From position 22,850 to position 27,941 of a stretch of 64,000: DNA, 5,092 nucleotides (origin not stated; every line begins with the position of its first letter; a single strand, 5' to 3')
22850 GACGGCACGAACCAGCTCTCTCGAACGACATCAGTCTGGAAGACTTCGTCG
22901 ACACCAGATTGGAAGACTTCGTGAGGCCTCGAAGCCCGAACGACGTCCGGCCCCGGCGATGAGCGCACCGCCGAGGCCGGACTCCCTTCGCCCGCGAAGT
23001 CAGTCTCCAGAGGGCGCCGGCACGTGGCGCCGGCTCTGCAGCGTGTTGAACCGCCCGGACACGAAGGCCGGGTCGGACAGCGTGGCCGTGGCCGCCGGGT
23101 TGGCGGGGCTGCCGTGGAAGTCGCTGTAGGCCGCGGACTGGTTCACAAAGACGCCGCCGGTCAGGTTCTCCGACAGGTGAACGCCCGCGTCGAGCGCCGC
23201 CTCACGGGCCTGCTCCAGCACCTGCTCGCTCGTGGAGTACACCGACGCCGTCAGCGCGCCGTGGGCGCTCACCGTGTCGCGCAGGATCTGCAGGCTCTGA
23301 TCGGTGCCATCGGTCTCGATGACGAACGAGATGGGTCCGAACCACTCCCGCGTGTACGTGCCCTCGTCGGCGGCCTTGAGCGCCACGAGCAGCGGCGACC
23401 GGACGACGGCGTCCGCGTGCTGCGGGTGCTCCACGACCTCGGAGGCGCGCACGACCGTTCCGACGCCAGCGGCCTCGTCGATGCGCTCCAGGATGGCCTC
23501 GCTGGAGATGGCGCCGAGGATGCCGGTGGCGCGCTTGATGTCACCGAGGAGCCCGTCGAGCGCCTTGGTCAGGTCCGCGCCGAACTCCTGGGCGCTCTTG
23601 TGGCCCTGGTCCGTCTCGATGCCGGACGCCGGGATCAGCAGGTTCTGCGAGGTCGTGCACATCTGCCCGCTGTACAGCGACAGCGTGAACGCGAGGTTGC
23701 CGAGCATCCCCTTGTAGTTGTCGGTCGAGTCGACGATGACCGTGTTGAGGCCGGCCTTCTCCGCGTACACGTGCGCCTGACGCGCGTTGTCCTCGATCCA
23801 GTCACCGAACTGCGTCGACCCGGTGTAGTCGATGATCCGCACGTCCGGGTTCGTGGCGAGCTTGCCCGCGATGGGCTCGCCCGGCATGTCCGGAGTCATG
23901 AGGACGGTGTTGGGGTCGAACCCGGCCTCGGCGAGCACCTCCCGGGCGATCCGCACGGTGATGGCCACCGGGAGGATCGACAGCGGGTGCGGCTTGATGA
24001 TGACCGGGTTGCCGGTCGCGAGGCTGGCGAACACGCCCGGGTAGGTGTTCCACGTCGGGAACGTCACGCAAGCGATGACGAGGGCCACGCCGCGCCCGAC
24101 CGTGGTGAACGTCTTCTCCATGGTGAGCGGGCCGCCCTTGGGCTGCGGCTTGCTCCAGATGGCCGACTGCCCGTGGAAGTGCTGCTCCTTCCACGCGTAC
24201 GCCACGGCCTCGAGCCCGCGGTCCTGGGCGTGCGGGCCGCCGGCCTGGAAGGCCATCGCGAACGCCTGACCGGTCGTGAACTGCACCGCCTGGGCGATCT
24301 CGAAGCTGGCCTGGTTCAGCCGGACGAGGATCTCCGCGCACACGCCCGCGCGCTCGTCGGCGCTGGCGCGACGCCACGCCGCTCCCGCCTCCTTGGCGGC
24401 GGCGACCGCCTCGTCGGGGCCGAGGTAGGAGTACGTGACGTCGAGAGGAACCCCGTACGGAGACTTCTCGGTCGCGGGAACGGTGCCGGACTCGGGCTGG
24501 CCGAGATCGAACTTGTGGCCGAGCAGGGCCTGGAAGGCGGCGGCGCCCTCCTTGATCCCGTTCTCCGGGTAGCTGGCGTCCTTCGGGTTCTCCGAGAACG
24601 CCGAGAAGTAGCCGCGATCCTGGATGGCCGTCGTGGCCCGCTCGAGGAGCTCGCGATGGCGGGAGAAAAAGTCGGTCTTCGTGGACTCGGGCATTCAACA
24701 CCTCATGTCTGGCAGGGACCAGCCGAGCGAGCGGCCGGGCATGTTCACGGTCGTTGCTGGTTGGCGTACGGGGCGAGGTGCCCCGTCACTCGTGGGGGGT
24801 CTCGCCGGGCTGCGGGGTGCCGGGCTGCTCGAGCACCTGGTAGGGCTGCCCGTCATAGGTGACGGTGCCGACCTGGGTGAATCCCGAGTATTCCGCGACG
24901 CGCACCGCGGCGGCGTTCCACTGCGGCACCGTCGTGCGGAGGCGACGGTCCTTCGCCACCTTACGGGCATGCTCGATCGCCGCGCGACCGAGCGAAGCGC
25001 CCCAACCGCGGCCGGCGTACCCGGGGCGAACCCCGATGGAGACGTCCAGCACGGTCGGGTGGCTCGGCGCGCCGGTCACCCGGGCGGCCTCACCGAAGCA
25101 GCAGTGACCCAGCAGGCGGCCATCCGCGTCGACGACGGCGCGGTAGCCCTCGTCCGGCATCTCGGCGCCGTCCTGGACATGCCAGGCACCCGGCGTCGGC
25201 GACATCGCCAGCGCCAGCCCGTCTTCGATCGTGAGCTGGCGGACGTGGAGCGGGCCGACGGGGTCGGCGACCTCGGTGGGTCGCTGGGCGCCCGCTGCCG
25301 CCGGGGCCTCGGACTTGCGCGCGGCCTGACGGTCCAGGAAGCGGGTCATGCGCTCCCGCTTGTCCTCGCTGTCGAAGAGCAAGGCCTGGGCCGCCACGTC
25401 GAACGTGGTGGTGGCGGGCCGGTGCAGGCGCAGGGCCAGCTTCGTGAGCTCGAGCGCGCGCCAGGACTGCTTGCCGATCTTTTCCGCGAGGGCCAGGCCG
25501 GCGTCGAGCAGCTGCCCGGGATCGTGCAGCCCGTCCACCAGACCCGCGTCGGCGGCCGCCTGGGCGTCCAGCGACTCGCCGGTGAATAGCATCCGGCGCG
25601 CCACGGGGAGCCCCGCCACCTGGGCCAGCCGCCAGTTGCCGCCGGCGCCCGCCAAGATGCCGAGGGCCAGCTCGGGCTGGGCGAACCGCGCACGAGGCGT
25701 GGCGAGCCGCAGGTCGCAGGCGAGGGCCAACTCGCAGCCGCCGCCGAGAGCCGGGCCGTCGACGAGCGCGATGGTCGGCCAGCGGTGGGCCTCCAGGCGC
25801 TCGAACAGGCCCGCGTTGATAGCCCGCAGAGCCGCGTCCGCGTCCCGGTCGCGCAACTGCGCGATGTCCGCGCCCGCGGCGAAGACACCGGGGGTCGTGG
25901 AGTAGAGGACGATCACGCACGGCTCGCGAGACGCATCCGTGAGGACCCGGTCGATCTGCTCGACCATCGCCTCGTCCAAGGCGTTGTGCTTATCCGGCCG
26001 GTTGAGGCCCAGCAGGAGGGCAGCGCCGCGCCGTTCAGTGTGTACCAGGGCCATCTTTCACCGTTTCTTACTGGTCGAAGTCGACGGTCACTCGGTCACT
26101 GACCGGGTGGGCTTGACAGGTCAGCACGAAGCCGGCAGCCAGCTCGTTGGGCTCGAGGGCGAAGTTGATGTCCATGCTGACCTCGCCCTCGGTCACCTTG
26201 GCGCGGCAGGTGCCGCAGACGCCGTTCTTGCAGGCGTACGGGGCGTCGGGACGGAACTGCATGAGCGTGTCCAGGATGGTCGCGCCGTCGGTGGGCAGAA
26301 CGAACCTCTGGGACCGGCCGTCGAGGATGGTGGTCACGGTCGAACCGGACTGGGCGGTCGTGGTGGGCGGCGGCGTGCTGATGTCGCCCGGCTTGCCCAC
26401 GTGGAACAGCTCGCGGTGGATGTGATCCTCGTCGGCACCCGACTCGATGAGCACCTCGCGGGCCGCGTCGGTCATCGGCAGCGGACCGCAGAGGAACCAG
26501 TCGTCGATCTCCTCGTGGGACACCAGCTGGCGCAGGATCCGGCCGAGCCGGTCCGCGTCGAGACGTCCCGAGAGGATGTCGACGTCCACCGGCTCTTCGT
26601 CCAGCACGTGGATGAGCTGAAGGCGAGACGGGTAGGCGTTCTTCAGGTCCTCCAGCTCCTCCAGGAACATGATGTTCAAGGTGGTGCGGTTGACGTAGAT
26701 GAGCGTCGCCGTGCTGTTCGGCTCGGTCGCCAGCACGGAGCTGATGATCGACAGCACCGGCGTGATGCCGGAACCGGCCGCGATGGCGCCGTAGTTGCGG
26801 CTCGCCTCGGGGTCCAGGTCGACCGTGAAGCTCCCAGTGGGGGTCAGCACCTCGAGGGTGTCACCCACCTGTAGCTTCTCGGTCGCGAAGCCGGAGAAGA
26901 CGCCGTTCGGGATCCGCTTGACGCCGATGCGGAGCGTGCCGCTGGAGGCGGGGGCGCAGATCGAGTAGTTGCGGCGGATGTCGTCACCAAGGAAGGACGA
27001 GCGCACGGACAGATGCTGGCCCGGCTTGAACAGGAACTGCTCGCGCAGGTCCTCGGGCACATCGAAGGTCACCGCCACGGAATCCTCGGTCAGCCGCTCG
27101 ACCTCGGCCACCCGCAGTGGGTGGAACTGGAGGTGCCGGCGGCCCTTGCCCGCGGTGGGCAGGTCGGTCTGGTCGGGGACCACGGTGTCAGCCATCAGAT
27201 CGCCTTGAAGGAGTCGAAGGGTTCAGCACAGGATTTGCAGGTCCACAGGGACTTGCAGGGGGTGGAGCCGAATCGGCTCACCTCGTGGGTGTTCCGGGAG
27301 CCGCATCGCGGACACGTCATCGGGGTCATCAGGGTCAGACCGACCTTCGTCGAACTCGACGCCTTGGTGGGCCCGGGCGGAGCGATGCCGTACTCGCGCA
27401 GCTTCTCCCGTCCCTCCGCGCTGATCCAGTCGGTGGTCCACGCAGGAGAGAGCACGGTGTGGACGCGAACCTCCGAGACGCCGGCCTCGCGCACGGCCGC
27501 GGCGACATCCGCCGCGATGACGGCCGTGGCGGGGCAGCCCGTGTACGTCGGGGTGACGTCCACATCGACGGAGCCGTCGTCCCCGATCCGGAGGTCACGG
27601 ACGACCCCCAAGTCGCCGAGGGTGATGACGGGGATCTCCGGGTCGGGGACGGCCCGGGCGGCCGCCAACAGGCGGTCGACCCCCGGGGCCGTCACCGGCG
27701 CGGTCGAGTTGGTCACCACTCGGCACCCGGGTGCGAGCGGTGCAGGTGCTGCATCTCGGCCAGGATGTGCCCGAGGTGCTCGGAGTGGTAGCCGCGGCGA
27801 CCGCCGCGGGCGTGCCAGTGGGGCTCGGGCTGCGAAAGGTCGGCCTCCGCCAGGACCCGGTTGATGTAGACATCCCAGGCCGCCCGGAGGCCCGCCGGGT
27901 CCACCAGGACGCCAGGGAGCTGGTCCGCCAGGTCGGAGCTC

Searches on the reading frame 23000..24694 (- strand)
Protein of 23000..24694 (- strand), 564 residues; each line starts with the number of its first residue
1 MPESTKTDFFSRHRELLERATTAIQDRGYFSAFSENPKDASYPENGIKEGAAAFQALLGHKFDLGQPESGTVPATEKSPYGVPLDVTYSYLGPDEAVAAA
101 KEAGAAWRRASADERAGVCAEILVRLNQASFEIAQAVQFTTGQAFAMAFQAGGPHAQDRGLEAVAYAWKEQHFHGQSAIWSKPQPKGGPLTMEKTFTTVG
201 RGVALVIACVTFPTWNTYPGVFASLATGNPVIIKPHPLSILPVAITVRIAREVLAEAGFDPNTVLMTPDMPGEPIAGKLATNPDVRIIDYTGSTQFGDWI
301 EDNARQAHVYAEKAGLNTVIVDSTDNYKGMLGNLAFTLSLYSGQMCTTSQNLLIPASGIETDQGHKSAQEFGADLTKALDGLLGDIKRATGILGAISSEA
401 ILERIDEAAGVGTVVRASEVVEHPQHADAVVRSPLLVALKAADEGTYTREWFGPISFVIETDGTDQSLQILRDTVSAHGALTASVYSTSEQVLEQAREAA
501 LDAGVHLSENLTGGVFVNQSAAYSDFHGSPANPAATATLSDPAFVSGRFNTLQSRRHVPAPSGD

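Call 5: search_protein_families(library=pfam, proteins=[window:23000-24694:-])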
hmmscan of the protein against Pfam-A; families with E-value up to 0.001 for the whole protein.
window:23000-24694:- (564 aa): 1 family
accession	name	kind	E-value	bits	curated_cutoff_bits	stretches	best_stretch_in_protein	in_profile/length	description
PF00171.27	Aldedh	-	3.7e-34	118.5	23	1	94-504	32-418/461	Aldehyde dehydrogenase family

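Call 9: search_protein_families(library=ncbifam, proteins=[window:23000-24694:-])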
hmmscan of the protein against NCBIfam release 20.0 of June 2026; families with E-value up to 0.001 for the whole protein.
window:23000-24694:- (564 aa): 38 families (the best 25 are shown)
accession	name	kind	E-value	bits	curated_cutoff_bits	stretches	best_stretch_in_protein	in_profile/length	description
TIGR02288.1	PaaN_2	equivalog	7.8e-245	813.3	578.75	1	7-558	2-551/551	phenylacetic acid degradation protein PaaN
NF002852.0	PRK03137.1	subfamily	7.3e-22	77.8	648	1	94-516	76-478/514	L-glutamate gamma-semialdehyde dehydrogenase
TIGR01237.1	D1pyr5carbox2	equivalog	6.7e-21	74.6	659.65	1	94-519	72-478/511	L-glutamate gamma-semialdehyde dehydrogenase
NF050084.1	pip_6_carb_DH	equivalog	6.8e-19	68.1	730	1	94-492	22-402/475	L-piperidine-6-carboxylate dehydrogenase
NF052305.1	DioxValDhHalo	equivalog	2.3e-18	66.4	750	1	94-514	46-444/483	2,5-dioxovalerate dehydrogenase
NF008869.0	PRK11904.1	equivalog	3.3e-18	65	747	1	94-519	589-995/1042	bifunctional proline dehydrogenase/L-glutamate gamma-semialdehyde dehydrogenase PutA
TIGR04284.1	aldehy_Rv0768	hypoth_equivalog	7.1e-18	64.8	775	1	192-526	133-453/480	aldehyde dehydrogenase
NF042993.1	AlphKGSA_gudD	equivalog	5.7e-17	61.6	770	1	94-505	45-435/481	alpha-ketoglutaric semialdehyde dehydrogenase GucD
NF006916.0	PRK09407.1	equivalog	1.2e-16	60.4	521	1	95-494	60-436/526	succinic semialdehyde dehydrogenase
NF010000.0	PRK13473.1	subfamily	1.6e-16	60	615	1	94-491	42-416/475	aminobutyraldehyde dehydrogenase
NF040869.1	G3PDH_Arch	equivalog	3.7e-16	58.9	780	1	202-493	160-436/502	NADP-dependent glyceraldehyde-3-phosphate dehydrogenase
TIGR02299.1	HpaE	equivalog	1.2e-15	57.1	638.35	1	94-357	41-289/488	5-carboxymethyl-2-hydroxymuconate semialdehyde dehydrogenase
NF040648.1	lactal_redase_Meth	equivalog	2.8e-15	56.3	650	1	95-523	37-427/463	lactaldehyde dehydrogenase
TIGR01238.1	D1pyr5carbox3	equivalog_domain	3.8e-15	55.4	485.2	1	94-518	77-471/500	L-glutamate gamma-semialdehyde dehydrogenase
NF008868.0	PRK11903.1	equivalog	1.1e-14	53.9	444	1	194-496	142-443/521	3,4-dehydroadipyl-CoA semialdehyde dehydrogenase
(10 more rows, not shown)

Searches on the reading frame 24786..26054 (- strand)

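Call 5: search_protein_families(library=pfam, proteins=[window:24786-26054:-])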
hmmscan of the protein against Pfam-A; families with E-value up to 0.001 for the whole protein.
window:24786-26054:- (422 aa): 4 families
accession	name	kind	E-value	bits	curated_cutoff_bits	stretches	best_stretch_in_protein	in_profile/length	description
PF00378.25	ECH_1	-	2.5e-41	142.1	27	1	13-243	7-244/251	Enoyl-CoA hydratase/isomerase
PF16113.10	ECH_2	-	1.2e-26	94.5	27.2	1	15-192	4-187/335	Enoyl-CoA hydratase/isomerase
PF00583.31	Acetyltransf_1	-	7.5e-09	36.3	20.7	1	296-392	27-116/116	Acetyltransferase (GNAT) family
PF13302.13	Acetyltransf_3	-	5.8e-05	24.2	25.4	1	300-393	50-138/138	Acetyltransferase (GNAT) domain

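Call 9: search_protein_families(library=ncbifam, proteins=[window:24786-26054:-])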
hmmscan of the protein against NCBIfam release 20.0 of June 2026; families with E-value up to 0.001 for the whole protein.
window:24786-26054:- (422 aa): 73 families (the best 25 are shown)
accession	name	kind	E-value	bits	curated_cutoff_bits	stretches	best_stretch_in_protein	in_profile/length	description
NF007239.0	PRK09674.1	equivalog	4.2e-48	164.1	371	1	6-245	8-252/257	2,3-dehydroadipyl-CoA hydratase PaaF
NF004475.0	PRK05809.1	subfamily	8.3e-48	163.1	394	1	7-244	9-254/260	short-chain-enoyl-CoA hydratase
NF051848.1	EnCoAHydtEchA19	equivalog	1.5e-45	155.8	400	1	5-245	3-253/258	enoyl-CoA hydratase EchA19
NF006007.0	PRK08138.1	subfamily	4.1e-44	150.9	355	1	9-245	16-256/261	enoyl-CoA hydratase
NF006699.0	PRK09245.1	subfamily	1.4e-42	145.8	354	1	3-246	4-262/266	crotonase/enoyl-CoA hydratase family protein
NF004517.0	PRK05862.1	equivalog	2.8e-41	141.7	396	1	4-245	6-252/257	enoyl-CoA hydratase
NF006566.0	PRK09076.1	subfamily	1.2e-38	133.3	286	1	4-246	7-256/260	enoyl-CoA hydratase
NF004840.0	PRK06190.1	equivalog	1.4e-38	133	253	1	3-214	5-219/260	enoyl-CoA hydratase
NF004796.0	PRK06144.1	subfamily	2.4e-37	128.8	272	1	4-244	10-256/262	enoyl-CoA hydratase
NF005803.0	PRK07658.1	equivalog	6.9e-37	127.2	313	1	15-243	15-250/257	enoyl-CoA hydratase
NF006100.0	PRK08252.1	subfamily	1.4e-36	126.4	282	1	3-244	4-248/254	crotonase/enoyl-CoA hydratase family protein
NF005126.0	PRK06563.1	subfamily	1.7e-36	125.9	261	1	3-246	8-259/263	crotonase/enoyl-CoA hydratase family protein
NF004634.0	PRK05980.1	equivalog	1.1e-34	120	375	1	3-201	4-210/263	crotonase/enoyl-CoA hydratase family protein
NF005802.0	PRK07657.1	equivalog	1.6e-34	119.6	363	1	14-209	16-215/260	enoyl-CoA hydratase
NF004525.0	PRK05870.1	equivalog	4.7e-34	118.5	285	1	3-213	4-215/249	enoyl-CoA hydratase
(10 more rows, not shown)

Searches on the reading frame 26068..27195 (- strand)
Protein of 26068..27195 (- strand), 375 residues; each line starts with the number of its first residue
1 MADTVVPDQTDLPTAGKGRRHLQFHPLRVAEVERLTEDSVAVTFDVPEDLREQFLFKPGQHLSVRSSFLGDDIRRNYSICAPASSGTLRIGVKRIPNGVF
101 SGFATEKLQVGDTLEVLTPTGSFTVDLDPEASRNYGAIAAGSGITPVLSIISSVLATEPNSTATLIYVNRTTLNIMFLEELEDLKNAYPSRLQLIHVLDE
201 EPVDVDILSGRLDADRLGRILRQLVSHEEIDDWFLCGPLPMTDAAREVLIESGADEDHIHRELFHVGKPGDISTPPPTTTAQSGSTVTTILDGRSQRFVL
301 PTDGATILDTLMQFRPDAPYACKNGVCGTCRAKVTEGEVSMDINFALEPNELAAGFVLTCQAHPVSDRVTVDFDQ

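Call 5: search_protein_families(library=pfam, proteins=[window:26068-27195:-])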
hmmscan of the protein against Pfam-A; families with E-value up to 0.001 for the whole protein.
window:26068-27195:- (375 aa): 3 families
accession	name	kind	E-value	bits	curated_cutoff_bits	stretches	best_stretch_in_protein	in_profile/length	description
PF00111.32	Fer2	-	3.6e-16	59.3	21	1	291-364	3-76/77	2Fe-2S iron-sulfur cluster binding domain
PF00175.26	NAD_binding_1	-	1.6e-15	58.2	22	1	138-246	2-108/109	Oxidoreductase NAD-binding domain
PF00970.30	FAD_binding_6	-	4.1e-12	46.7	21.1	1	27-123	2-97/99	Oxidoreductase FAD-binding domain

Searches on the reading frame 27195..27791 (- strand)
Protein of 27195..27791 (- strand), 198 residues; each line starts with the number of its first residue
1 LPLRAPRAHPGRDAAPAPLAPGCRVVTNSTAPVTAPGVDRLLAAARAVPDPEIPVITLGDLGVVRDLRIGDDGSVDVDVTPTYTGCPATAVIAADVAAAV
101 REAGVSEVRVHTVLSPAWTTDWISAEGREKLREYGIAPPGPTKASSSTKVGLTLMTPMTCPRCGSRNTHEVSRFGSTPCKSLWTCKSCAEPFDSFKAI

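Call 5: search_protein_families(library=pfam, proteins=[window:27195-27791:-])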
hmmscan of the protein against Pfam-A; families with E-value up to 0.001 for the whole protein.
window:27195-27791:- (198 aa): 2 families
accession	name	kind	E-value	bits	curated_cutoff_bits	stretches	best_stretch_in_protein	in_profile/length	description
PF23451.1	Zn_ribbon_PaaD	-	1.1e-19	70.2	27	1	155-196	12-53/53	PaaD zinc beta ribbon domain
PF01883.24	FeS_assembly_P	-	9.4e-14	51.9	23.5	1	41-103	4-63/73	Iron-sulfur cluster assembly protein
